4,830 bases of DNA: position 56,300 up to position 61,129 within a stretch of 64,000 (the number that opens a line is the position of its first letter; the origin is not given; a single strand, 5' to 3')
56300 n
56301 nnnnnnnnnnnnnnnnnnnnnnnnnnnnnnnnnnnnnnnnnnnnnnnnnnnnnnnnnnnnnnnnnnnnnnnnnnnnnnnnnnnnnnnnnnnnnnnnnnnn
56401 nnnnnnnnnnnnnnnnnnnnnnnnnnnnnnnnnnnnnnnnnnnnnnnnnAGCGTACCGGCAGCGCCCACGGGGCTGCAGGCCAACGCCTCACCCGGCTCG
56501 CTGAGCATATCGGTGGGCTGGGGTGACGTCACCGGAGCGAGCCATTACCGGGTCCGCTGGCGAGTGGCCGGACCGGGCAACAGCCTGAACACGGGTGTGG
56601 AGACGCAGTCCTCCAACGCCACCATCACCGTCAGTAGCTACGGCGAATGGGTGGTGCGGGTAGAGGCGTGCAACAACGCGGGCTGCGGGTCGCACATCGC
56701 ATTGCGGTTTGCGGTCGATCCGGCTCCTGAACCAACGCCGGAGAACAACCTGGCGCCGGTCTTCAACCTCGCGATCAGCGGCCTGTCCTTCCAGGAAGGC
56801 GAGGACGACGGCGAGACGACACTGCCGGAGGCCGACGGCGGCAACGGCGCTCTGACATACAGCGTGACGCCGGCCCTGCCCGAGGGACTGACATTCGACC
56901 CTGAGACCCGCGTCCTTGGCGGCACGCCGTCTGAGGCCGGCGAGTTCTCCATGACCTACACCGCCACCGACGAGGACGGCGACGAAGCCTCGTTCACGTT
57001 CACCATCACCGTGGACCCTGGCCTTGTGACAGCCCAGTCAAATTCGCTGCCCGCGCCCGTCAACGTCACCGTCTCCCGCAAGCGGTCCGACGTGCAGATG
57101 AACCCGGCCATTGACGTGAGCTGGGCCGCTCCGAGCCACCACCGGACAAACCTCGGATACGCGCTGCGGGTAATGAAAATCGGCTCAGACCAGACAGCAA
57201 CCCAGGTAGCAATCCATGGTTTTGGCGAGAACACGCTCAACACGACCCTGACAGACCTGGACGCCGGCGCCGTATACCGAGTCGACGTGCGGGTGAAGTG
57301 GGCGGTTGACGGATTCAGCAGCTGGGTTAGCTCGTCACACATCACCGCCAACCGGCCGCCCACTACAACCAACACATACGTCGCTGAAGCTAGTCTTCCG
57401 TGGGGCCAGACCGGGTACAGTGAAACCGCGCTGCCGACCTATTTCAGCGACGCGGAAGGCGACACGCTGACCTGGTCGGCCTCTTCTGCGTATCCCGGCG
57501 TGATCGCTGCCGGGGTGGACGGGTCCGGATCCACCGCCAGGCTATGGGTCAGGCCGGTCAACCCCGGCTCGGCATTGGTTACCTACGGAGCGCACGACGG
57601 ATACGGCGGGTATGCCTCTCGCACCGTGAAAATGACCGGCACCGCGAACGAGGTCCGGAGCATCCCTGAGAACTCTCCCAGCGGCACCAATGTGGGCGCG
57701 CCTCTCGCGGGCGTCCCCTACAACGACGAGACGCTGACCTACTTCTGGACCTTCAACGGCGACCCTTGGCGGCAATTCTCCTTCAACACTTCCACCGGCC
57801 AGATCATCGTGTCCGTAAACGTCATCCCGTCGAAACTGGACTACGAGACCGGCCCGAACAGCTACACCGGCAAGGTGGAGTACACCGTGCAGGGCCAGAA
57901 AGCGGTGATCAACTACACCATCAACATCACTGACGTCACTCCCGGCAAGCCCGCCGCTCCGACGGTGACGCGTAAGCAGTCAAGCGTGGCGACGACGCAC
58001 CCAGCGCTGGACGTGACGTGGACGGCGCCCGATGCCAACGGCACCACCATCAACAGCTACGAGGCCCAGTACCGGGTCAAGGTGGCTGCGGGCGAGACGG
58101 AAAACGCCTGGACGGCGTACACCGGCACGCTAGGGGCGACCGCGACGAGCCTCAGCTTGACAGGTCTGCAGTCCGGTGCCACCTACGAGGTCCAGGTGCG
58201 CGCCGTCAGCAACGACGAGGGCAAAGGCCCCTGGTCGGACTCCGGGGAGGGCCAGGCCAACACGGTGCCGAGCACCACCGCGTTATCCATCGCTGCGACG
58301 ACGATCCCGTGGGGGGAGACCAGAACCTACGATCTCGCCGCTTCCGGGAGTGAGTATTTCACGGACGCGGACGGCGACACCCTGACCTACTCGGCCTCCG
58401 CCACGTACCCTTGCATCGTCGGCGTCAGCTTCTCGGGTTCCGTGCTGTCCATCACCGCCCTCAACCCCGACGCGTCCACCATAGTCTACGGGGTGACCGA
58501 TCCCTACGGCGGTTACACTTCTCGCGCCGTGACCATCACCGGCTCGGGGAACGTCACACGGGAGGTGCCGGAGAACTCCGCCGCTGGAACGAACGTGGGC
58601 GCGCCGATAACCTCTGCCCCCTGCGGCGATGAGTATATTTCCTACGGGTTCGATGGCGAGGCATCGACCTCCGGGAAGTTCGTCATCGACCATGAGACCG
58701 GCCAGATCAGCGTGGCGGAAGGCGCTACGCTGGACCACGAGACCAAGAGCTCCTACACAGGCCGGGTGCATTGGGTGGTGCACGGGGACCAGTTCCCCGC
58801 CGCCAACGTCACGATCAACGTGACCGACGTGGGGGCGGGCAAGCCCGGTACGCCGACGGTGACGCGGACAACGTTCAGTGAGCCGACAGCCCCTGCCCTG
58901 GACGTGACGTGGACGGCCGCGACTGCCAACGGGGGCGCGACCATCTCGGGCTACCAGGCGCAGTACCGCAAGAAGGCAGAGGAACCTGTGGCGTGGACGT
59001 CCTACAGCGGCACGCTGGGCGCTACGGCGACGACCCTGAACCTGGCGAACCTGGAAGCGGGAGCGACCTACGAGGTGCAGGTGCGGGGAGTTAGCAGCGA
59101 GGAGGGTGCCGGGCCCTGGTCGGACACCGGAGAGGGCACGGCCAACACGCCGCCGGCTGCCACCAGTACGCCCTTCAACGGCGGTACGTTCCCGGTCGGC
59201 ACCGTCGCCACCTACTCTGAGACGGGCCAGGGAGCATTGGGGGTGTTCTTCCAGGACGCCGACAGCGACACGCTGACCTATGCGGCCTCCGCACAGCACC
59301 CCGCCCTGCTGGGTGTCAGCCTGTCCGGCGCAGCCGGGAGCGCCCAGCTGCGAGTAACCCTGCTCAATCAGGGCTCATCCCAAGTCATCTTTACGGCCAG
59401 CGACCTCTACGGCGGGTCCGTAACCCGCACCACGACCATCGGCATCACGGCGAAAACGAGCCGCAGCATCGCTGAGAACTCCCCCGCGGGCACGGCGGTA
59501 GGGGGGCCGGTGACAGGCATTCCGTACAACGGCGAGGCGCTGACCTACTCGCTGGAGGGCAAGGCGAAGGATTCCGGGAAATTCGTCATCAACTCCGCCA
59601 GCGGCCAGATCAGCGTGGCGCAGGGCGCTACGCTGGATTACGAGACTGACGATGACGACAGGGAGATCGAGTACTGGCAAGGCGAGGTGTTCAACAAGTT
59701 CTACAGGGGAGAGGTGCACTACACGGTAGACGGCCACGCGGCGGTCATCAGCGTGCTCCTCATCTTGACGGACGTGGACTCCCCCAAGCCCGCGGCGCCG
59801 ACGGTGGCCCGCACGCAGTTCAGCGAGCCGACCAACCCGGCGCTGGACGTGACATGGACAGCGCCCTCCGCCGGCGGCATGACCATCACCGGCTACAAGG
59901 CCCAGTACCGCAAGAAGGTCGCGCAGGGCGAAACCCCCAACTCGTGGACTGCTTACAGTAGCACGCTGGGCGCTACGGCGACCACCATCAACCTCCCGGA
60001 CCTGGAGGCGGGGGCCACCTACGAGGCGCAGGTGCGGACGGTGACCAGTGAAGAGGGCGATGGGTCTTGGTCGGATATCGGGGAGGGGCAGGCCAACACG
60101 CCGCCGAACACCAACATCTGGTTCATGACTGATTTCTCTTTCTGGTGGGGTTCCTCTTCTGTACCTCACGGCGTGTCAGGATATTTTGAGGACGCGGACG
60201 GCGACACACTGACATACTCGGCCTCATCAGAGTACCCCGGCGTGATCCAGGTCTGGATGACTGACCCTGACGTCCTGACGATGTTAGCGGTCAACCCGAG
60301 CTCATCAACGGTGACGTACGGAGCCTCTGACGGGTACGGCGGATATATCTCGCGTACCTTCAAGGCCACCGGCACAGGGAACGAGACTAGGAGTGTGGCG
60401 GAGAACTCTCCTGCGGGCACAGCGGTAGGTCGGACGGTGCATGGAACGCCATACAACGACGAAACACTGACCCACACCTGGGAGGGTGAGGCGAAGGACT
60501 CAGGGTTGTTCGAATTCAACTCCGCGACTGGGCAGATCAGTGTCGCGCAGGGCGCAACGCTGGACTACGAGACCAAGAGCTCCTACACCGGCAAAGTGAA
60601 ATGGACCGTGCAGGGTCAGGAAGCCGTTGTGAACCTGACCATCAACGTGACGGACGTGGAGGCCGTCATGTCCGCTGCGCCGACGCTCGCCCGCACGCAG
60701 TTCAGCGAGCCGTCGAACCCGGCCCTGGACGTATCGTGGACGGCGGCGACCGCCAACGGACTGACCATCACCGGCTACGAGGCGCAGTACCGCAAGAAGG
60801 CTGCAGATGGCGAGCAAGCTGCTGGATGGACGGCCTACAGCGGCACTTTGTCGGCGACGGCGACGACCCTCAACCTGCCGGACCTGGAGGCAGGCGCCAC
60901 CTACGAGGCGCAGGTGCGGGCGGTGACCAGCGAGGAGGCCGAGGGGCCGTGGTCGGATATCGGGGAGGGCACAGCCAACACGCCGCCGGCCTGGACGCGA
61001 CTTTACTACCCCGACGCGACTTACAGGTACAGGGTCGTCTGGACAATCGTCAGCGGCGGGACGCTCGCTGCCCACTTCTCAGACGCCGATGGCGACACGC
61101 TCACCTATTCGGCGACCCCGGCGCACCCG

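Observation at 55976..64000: Largest gene of the window is absent from the ORF track: >2,650-codon secreted protein built from eight tandem Ig-like/cadherin/FN3 supermodules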

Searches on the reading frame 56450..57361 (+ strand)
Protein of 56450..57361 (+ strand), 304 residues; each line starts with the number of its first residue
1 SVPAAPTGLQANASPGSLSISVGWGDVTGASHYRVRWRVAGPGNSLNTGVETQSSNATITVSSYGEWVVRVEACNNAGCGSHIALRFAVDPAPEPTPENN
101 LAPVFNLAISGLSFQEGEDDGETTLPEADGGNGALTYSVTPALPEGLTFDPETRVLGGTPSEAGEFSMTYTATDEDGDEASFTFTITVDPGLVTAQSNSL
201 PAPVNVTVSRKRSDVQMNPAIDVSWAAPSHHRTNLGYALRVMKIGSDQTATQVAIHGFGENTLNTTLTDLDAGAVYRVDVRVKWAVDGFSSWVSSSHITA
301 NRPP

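Call 24: find_related_loci(query=A1, collection=genome_contigs, flank=3000)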
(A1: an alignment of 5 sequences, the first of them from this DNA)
Query A1 (304 aa) in genome_contigs; peptide patterns used: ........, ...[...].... (x = any residue, [..] = any of these).
71 stretches matched a pattern; 47 encode a relative of the query (tblastn E <= 1e-3); 45 distinct loci.
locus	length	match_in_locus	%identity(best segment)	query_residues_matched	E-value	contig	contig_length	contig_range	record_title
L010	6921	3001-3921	61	1-304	1e-102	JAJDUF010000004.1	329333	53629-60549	MAG: Chloroflexota bacterium isolate jk18x1bzbins.67 k141_19299, whole genome shotgun sequence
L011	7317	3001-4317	55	1-304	2e-94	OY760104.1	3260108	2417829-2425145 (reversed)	MAG: Dehalococcoidia bacterium isolate 85321599-0a94-4039-bbde-d148f9b3e6b5 genome assembly, chromosome: 1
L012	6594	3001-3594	68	1-201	3e-83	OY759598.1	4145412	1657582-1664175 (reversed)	MAG: Dehalococcoidia bacterium isolate 9e3974e8-1b76-4a2a-ace1-a6b9f67a3735 genome assembly, chromosome: 1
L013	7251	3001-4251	49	1-304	6e-79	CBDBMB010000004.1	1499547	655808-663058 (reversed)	MAG: Dehalococcoidia bacterium isolate f924c066-0816-4e29-94a4-99ec22a44702 genome assembly, contig: contig_4, whole gen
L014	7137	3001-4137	51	1-255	1e-72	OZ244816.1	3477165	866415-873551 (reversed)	MAG: Dehalococcoidia bacterium isolate f2a2dee8-fbed-446a-8eee-262c204d2a39 genome assembly, chromosome: 1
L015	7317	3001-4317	44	2-304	1e-70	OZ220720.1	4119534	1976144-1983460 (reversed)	MAG: Dehalococcoidia bacterium isolate c1ccb28d-03af-49da-9b48-84a9185dfe7a genome assembly, chromosome: 1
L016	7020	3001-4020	43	8-292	1e-66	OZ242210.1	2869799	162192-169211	MAG: Dehalococcoidia bacterium isolate 2dcd4ef8-4200-4d3b-942c-b6f2e12e8c0d genome assembly, chromosome: 1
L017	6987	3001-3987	43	1-304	2e-65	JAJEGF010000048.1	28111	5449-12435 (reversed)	MAG: Chloroflexota bacterium isolate p16x44bins.42 k141_148167, whole genome shotgun sequence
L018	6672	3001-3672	52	90-304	1e-59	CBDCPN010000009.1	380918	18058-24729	MAG: Dehalococcoidia bacterium isolate 77b6deb3-c992-4f46-a2a9-38a77cc1bbdf genome assembly, contig: contig_9, whole gen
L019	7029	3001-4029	39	1-292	2e-57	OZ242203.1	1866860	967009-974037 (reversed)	MAG: Dehalococcoidia bacterium isolate 46b4cb23-0772-48d0-a046-138772aa9ab4 genome assembly, chromosome: 1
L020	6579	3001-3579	52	98-292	2e-55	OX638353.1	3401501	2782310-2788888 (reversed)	MAG: uncultured Dehalococcoidia bacterium isolate caae0dea-c4e0-4340-bdfb-0144304000aa genome assembly, chromosome: 1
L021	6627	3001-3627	52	100-304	8e-55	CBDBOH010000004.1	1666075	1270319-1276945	MAG: Chloroflexota bacterium isolate 6ed94c95-c701-4cc9-8e12-bdeb5c957f40 genome assembly, contig: contig_4, whole genom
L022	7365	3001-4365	47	3-304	1e-53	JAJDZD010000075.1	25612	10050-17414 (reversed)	MAG: Chloroflexota bacterium isolate jk18x40bins.16 k141_120279, whole genome shotgun sequence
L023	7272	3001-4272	46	1-304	3e-44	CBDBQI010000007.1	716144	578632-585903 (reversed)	MAG: Dehalococcoidia bacterium isolate aa297ee3-c136-429f-8284-2fbc07899539 genome assembly, contig: contig_7, whole gen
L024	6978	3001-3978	53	1-304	4e-90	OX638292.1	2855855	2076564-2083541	MAG: uncultured Dehalococcoidia bacterium isolate 695a8b18-9d85-47ae-89af-9793d4c73328 genome assembly, chromosome: 1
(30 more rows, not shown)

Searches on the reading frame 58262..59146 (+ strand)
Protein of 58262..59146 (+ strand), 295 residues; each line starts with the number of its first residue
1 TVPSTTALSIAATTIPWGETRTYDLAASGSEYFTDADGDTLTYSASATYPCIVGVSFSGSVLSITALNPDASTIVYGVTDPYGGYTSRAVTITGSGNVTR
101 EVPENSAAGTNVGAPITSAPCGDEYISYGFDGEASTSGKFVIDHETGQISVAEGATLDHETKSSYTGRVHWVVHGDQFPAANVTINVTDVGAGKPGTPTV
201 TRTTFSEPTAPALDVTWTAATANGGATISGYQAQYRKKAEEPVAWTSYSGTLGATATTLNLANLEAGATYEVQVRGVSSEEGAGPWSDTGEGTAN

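Call 44: search_protein_families(library=pfam, proteins=[window:58262-59146:+], max_evalue=0.1)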
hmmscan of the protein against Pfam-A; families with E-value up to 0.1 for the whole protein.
window:58262-59146:+ (295 aa): 6 families
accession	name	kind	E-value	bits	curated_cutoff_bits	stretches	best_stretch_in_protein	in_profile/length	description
PF00041.27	fn3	-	1.9e-11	44.5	25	1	200-289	3-80/84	Fibronectin type III domain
PF00028.23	Cadherin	-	3.9e-05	24.4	28.8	1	101-187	4-92/93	Cadherin domain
PF16656.11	Pur_ac_phosph_N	-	0.00043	21.2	30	1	202-290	5-89/93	Purple acid Phosphatase, N-terminal domain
PF25059.1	FN3_DSCAM-DSCAML_C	-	0.0068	17.2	39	1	222-278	14-66/89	DSCAM/DSCAML C-terminal Fn3-like domain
PF25788.1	Ig_Rha78A_N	-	0.0092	16.7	27.4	1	212-289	19-96/105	Rha78A-like, N-terminal immunoglobulin domain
PF17963.7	Big_9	-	0.026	15.8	23.6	1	33-93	27-89/89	Bacterial Ig domain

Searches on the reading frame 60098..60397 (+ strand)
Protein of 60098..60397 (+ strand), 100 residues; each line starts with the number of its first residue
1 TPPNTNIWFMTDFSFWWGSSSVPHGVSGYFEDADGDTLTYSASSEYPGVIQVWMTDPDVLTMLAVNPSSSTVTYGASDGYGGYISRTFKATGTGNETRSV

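Call 58: search_solved_structures(query=A8, max_evalue=1)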
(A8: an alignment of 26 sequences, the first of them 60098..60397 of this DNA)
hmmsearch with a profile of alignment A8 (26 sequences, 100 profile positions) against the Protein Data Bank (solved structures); distinct sequences matched with E-value up to 1: 20.
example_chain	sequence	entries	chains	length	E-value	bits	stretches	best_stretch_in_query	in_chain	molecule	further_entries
8vur_H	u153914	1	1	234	0.00069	22.7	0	49-85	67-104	003-102 Heavy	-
1r70_B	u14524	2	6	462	0.012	18.6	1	55-86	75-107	Human IgA2(m1) Heavy Chain | Immunoglobulin heavy chain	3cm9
6v3p_C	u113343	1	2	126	0.019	18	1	35-98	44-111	IgA FC receptor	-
1x5f_A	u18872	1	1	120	0.02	18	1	30-72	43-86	Neogenin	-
8vvk_D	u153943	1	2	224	0.026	17.6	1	49-95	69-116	ADI-46143 Fab Heavy Chain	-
6dms_A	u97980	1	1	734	0.051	16.7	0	9-79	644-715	Alpha-1,4-endofucoidanase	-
6dlh_A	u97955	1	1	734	0.051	16.7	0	9-79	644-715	Alpha-1,4-endofucoidanase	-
1iga_A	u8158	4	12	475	0.061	16.4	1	55-86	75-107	IGA1 | Immunoglobulin A1 heavy chain | Ig alpha-1 chain C region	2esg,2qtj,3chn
1vge_H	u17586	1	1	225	0.093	15.8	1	55-86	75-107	TR1.9 FAB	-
2x1p_A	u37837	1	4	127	0.28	14.3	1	36-82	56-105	GELSOLIN NANOBODY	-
5vxk_B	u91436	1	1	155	0.35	14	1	6-84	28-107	single-domain antibody JMK-H2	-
8hit_A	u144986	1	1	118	0.48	13.5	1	55-87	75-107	JS007-VH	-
9q7c_D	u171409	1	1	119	0.49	13.5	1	56-85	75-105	RP.052 Heavy Chain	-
6mvf_A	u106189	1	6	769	0.59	13.2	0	56-89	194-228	Beta-galactosidase/beta-glucuronidase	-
8vuy_H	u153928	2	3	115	0.75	12.9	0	49-85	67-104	003-102 Heavy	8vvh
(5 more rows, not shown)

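Call 68: predict_structure(alignment_id=A8)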
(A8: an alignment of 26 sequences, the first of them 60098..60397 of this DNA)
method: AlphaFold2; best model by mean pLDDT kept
length: 100 residues; sequences in the alignment: 26
mean_pLDDT: 92.0   pTM: 0.82
mean pLDDT of the five models: 92.0, 91.2, 91.0, 90.7, 90.7
residues with pLDDT >= 90: 78; 70-90: 17; 50-70: 5; < 50: 0
segments of 3 or more residues with pLDDT < 50: none
pLDDT, mean of each block of 10 residues (from residue 1): 90 93 92 90 98 95 97 96 96 73
secondary structure, 60 per line:
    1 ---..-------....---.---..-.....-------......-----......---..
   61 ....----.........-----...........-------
elements in order: E13-16 E39-44 E50-55 E59-64 E69-77 E83-93

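Call 74: search_protein_representatives(alignment_id=A8)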
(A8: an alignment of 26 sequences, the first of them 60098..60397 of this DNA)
Query: 26 sequences, 100 profile positions. Proteins with E-value up to 0.001 (for the whole library): 12929; up to 1e-10: 4683; up to 1e-30: 1248. The best 150 are listed.
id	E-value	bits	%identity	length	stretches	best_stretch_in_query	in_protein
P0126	5.2e-280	921.6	-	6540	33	25-95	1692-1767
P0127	3.8e-253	835.4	-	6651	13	1-99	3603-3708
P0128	2.6e-249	823.1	-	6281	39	14-94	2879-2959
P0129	1.5e-242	801.4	-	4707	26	9-95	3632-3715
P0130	2.2e-239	791.2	-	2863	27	9-93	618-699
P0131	3.8e-236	780.8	-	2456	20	21-95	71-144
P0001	6.6e-233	770.4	-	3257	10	1-100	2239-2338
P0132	7.9e-226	747.7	-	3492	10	1-100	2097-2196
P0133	2.6e-221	733.2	-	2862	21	22-98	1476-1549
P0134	2.3e-212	704.5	-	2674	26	7-93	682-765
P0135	1.3e-204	679.7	-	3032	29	21-80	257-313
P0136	2.7e-200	665.8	-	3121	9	1-100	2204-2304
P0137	1.4e-192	641.0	-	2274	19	23-93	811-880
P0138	4.6e-191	636.2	-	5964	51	1-94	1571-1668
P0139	4.4e-185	617.0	-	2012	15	19-96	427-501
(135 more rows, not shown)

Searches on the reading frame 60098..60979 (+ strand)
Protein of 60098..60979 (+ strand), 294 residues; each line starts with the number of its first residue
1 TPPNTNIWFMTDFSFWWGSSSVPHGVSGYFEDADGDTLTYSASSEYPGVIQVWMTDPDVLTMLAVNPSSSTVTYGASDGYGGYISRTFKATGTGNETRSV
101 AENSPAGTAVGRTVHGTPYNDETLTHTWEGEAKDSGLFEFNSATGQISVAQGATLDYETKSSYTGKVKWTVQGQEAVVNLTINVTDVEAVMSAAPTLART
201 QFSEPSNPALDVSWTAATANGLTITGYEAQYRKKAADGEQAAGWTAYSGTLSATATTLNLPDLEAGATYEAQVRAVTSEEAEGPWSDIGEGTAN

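Call 44: search_protein_families(library=pfam, proteins=[window:60098-60979:+], max_evalue=0.1)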
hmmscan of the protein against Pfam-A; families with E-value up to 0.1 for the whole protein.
window:60098-60979:+ (294 aa): 6 families
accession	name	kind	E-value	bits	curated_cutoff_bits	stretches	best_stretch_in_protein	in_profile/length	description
PF00041.27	fn3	-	1.3e-10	41.8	25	1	195-287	3-79/84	Fibronectin type III domain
PF00028.23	Cadherin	-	2.6e-05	25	28.8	1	99-185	4-93/93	Cadherin domain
PF25788.1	Ig_Rha78A_N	-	0.0019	18.9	27.4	1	208-288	18-96/105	Rha78A-like, N-terminal immunoglobulin domain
PF16656.11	Pur_ac_phosph_N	-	0.0079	17.2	30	1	203-289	9-89/93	Purple acid Phosphatase, N-terminal domain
PF25374.1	Cadherin_FAT4_N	-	0.033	15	35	0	98-186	7-85/85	FAT4-like, N-terminal cadherin-like domain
PF25059.1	FN3_DSCAM-DSCAML_C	-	0.035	14.9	39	1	218-277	14-66/89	DSCAM/DSCAML C-terminal Fn3-like domain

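Call 53: predict_structure(alignment_id=A7)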
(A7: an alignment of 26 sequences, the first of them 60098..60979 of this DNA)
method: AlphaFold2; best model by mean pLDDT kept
length: 294 residues; sequences in the alignment: 26
mean_pLDDT: 88.7   pTM: 0.62
mean pLDDT of the five models: 88.7, 88.6, 88.4, 85.8, 84.8
residues with pLDDT >= 90: 171; 70-90: 100; 50-70: 22; < 50: 1
segments of 3 or more residues with pLDDT < 50: none
pLDDT, mean of each block of 10 residues (from residue 1): 89 92 88 92 97 92 97 96 96 94 88 92 95 97 95 90 97 97 79 70 67 78 84 88 89 89 87 80 80 84
secondary structure, 60 per line:
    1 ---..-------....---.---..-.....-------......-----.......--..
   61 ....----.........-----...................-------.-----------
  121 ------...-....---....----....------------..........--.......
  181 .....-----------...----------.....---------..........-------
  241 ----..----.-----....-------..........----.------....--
elements in order: E13-16 E39-44 E50-56 E59-64 E69-77 E83-101 E127-129 H131-134 E138-141 E146-149 E162-171 E174-185 E197-199 E210-214 E224-233 E257-260 E268-277 E289-292

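Call 55: fold_search(model_id=the predicted structure, library=pdb)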
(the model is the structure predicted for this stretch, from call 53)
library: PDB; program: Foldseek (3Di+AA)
matches with E <= 10: 1889; with E <= 0.001: 773
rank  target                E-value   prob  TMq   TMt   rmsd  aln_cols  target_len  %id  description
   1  5i99                  1.1e-11  1.00  0.30  0.25  12.2       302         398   14  Crystal structure of mouse CNTN3 Ig5-Fn2 domains (released 2016-08-31)
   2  6vft_A                8.1e-11  1.00  0.32  0.24  16.9       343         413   13  Crystal structure of human delta protocadherin 17 EC1-EC4 (released 2020-03-11)
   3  8k53_A                1.3e-10  1.00  0.33  0.18  10.6       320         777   14  Structure of the Dimeric Human CNTN2 Ig 1-6-FNIII 1-2 Domain in an Asymmetric State (released 2023-12-06)
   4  6vfw_A                2.1e-10  1.00  0.33  0.24  16.9       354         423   15  Crystal structure of human delta protocadherin 10 EC1-EC4 (released 2020-03-11)
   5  5dzv_B                2.4e-10  1.00  0.31  0.19  15.9       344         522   16  Protocadherin alpha 7 extracellular cadherin domains 1-5 (released 2016-05-04)
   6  7jgz_A                2.6e-10  1.00  0.32  0.23  17.4       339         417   15  Protocadherin gammaC4 EC1-4 crystal structure (released 2021-07-14)
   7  6vft_C                4.5e-10  1.00  0.32  0.24  16.5       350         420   12  Crystal structure of human delta protocadherin 17 EC1-EC4 (released 2020-03-11)
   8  7rgf_A                4.9e-10  1.00  0.33  0.25  16.3       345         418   14  Protocadherin gammaC4 EC1-4 crystal structure disrupted trans interface (released 2022-03-16)
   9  6vft_D                6.3e-10  1.00  0.31  0.23  16.8       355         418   12  Crystal structure of human delta protocadherin 17 EC1-EC4 (released 2020-03-11)
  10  6vfu_B                6.7e-10  1.00  0.33  0.24  16.3       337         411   14  Crystal structure of human protocadherin 19 EC1-EC4 (released 2020-03-11)
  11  5t9t_B                7.7e-10  1.00  0.32  0.19  16.4       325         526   13  Protocadherin Gamma B2 extracellular cadherin domains 1-5 (released 2016-10-19)
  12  5tfm                  8.1e-10  1.00  0.28  0.26  16.6       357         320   15  Crystal Structure of Human Cadherin-23 EC6-8 (released 2017-12-27)
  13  5i8d                  8.5e-10  1.00  0.30  0.27  16.3       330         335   17  Crystal Structure of Mouse Cadherin-23 EC19-21 S2064P (released 2017-08-23)
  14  2jll                  8.5e-10  1.00  0.30  0.24  13.8       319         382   13  Crystal structure of NCAM2 IgIV-FN3II (released 2009-11-17)
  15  5iu9_A                9.0e-10  1.00  0.32  0.23  16.7       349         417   14  Crystal Structure of Zebrafish Protocadherin-19 EC1-4 (released 2016-11-02)
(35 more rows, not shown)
